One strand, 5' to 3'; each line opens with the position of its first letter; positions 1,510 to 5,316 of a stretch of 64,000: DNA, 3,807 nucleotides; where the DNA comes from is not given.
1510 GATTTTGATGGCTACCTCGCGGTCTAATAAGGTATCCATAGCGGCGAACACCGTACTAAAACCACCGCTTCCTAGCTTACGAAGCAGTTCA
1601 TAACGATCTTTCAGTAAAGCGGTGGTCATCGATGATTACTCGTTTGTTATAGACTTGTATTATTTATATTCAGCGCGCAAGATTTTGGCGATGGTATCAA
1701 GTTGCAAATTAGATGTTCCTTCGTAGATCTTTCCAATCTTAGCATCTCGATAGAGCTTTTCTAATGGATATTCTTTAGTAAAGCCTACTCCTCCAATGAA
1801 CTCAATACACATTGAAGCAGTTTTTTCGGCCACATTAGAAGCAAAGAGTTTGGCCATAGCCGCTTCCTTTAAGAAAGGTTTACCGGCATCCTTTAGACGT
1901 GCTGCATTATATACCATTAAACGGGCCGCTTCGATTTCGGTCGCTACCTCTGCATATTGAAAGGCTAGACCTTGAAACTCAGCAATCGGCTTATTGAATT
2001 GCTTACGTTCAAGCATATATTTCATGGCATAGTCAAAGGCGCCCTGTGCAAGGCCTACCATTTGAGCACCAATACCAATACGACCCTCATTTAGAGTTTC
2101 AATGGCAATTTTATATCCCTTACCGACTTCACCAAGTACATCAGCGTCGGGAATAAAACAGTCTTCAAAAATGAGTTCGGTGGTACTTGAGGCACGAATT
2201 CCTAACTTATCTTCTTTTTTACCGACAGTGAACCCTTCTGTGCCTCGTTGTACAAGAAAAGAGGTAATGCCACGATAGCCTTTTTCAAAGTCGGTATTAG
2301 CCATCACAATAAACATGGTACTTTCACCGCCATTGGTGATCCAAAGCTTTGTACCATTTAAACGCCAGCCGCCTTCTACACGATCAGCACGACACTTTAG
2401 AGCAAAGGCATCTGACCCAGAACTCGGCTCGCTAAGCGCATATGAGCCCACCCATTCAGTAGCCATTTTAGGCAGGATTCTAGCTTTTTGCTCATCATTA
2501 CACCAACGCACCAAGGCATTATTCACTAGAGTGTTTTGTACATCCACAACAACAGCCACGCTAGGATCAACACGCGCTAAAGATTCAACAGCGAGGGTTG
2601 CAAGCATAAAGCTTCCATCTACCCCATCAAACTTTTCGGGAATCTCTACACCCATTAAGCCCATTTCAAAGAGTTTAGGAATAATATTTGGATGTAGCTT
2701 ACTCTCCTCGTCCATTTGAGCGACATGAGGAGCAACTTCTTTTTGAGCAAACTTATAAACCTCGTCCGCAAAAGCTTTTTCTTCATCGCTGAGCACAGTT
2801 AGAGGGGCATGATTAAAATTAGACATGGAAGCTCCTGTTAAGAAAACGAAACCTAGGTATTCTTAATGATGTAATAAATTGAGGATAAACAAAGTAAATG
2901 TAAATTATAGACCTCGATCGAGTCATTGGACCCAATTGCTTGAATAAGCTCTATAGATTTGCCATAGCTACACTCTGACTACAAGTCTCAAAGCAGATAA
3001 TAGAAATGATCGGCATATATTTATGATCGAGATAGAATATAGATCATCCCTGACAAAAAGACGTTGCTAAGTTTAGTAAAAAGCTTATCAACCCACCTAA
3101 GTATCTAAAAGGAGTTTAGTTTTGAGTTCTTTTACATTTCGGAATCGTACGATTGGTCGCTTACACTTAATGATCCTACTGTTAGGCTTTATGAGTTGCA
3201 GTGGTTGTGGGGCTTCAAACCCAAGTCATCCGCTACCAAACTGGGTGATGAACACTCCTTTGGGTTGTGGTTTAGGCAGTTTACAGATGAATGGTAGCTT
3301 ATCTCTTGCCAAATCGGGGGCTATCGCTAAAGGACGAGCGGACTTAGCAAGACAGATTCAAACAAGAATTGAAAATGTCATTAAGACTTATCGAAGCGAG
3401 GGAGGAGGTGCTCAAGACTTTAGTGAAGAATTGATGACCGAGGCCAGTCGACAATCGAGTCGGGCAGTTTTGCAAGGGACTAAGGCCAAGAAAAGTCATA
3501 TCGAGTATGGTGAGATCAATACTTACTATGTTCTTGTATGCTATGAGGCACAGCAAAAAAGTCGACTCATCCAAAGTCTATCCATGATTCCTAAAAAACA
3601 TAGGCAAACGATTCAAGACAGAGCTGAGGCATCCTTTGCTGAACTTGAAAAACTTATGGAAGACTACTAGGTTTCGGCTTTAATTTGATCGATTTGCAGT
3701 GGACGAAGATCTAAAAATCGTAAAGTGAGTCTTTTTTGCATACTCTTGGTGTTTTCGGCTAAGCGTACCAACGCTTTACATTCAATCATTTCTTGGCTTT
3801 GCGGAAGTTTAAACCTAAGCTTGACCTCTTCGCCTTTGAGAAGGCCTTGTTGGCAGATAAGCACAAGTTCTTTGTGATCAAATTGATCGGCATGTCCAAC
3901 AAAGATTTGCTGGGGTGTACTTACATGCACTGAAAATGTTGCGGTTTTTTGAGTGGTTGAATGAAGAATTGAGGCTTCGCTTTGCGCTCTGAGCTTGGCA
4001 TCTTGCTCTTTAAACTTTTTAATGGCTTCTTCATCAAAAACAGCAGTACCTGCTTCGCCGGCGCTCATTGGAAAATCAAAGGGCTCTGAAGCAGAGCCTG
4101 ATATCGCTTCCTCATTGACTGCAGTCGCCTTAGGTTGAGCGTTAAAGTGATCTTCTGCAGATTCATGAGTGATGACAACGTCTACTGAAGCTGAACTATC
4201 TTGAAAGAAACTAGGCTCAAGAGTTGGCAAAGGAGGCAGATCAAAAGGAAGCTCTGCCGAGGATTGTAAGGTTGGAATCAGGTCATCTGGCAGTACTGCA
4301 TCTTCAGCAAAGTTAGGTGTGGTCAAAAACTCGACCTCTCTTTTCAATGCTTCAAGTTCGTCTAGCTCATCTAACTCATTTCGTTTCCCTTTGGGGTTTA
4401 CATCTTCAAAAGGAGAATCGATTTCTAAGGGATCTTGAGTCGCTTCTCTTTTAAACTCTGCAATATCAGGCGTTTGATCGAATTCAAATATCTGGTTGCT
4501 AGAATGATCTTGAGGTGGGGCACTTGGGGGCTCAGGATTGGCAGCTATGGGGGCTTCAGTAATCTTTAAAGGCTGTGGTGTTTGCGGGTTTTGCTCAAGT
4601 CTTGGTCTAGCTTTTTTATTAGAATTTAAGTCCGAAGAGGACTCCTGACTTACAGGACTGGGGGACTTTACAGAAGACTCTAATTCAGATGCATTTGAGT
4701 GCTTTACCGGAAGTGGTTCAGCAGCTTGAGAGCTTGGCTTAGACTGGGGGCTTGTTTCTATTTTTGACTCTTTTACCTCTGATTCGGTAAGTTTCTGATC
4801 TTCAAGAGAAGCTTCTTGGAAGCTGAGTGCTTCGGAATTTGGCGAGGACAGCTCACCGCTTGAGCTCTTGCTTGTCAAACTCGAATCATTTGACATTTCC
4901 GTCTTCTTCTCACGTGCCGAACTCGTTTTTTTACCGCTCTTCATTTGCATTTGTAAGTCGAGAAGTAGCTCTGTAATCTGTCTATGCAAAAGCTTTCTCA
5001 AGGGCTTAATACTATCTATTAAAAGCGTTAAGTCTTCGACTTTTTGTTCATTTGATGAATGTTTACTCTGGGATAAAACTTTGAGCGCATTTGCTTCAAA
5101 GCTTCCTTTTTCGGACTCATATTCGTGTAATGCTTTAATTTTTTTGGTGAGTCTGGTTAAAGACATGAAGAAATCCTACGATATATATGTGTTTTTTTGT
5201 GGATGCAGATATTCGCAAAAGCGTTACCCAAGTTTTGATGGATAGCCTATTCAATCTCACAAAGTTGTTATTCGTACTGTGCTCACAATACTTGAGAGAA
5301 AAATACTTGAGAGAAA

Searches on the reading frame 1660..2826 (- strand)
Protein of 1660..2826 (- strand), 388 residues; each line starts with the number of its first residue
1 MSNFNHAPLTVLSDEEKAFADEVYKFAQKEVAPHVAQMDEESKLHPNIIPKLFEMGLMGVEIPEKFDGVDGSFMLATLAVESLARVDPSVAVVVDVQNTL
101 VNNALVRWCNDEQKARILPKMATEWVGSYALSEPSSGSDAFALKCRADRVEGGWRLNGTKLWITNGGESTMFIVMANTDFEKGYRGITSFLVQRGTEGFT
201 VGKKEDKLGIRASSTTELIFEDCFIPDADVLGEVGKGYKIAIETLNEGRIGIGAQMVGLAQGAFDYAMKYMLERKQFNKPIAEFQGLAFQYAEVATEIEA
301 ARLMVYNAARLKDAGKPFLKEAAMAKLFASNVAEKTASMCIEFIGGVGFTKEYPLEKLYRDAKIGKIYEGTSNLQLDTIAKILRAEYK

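Call 6: search_protein_families(library=pfam, proteins=[window:1660-2826:-], max_evalue=0.01)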
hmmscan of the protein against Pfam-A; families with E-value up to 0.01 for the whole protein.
window:1660-2826:- (388 aa): 5 families
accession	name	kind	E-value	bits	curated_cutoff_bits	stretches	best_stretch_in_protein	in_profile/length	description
PF00441.29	Acyl-CoA_dh_1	-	1.6e-48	165.1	22.4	1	235-382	1-148/150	Acyl-CoA dehydrogenase, C-terminal domain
PF02771.21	Acyl-CoA_dh_N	-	2.5e-31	108.8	22.9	1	13-123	1-111/113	Acyl-CoA dehydrogenase, N-terminal domain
PF02770.24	Acyl-CoA_dh_M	-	1.4e-25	89.7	33.3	1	129-223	2-97/97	Acyl-CoA dehydrogenase, middle domain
PF08028.16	Acyl-CoA_dh_2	-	4.3e-25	89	22.7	1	250-372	1-133/134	Acyl-CoA dehydrogenase, C-terminal domain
PF22924.1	ACOX_C_alpha1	-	4.4e-06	27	27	1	320-382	105-167/169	Acyl-CoA oxidase, C-alpha1 domain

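Call 7: search_protein_families(library=ncbifam, proteins=[window:1660-2826:-], max_evalue=0.01)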
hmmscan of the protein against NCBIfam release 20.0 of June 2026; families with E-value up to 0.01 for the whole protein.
window:1660-2826:- (388 aa): 23 families
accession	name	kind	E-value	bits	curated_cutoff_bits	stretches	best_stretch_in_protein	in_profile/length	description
NF042972.1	AcrlCoAredClosAcrC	equivalog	2.3e-116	388.6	640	1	12-380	5-373/378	acryloyl-CoA reductase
NF058590.1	AcCoDHFadEBacil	equivalog_domain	3.5e-83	280.1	600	2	12-313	21-321/586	acyl-CoA dehydrogenase FadE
NF043006.1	CyhCrbnylCoADH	equivalog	4.7e-83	279.3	650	1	13-385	5-377/380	cyclohexane-1-carbonyl-CoA dehydrogenase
NF042439.1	SulpropCoADesulf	equivalog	1.4e-78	264.3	600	1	23-381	4-368/379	3-sulfinopropanoyl-CoA desulfinase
NF045552.1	GlutCoADH_Des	equivalog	2.8e-78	263.8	470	1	12-377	5-373/387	glutaryl-CoA dehydrogenase Acd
NF053553.1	prodigi_MBC_PigA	equivalog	7e-65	219.6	500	1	12-382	5-378/381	prodigiosin MBC biosynthesis dehydrogenase PigA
NF045652.1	ProlPCPDhRedW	equivalog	1.6e-60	204.9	650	1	15-384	3-374/376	L-prolyl-[peptidyl-carrier protein] dehydrogenase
TIGR03207.1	cyc_hxne_CoA_dh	equivalog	9.1e-55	185.9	575.35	1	12-380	1-368/372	cyclohexanecarboxyl-CoA dehydrogenase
NF002885.1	PRK03354.1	equivalog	3.7e-51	174.3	540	1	12-388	5-378/378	crotonobetainyl-CoA dehydrogenase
NF008997.0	PRK12341.1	equivalog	3.9e-50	171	537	1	20-381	13-374/382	acyl-CoA dehydrogenase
NF052270.1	Staph_DH_FadE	equivalog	5.2e-44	150.6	600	1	12-376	21-386/400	acyl-CoA dehydrogenase FadE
NF007000.1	PRK09463.1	subfamily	1.8e-29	102.6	600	1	3-370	34-421/726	acyl-CoA dehydrogenase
NF009586.0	PRK13026.1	subfamily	8.5e-28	97.1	608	1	2-349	68-433/777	acyl-CoA dehydrogenase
NF049984.1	Rv1679_FadE16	equivalog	3.8e-25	88.9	600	1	32-377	13-359/371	Rv1679 family acyl-CoA dehydrogenase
TIGR03204.1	pimC_large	equivalog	4.3e-21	75.3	623.85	1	12-346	4-341/395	pimeloyl-CoA dehydrogenase large subunit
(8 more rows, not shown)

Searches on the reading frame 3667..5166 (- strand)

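Call 6: search_protein_families(library=pfam, proteins=[window:3667-5166:-], max_evalue=0.01)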
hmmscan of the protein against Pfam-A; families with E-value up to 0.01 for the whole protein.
window:3667-5166:- (499 aa): 0 families

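Call 7: search_protein_families(library=ncbifam, proteins=[window:3667-5166:-], max_evalue=0.01)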
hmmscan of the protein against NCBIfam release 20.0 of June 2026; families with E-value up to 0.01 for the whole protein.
window:3667-5166:- (499 aa): 1 family
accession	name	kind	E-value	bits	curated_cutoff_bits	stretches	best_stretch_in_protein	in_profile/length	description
TIGR02266.1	gmx_TIGR02266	paralog_domain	0.0029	17.8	68.7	1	411-489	6-85/96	TIGR02266 family protein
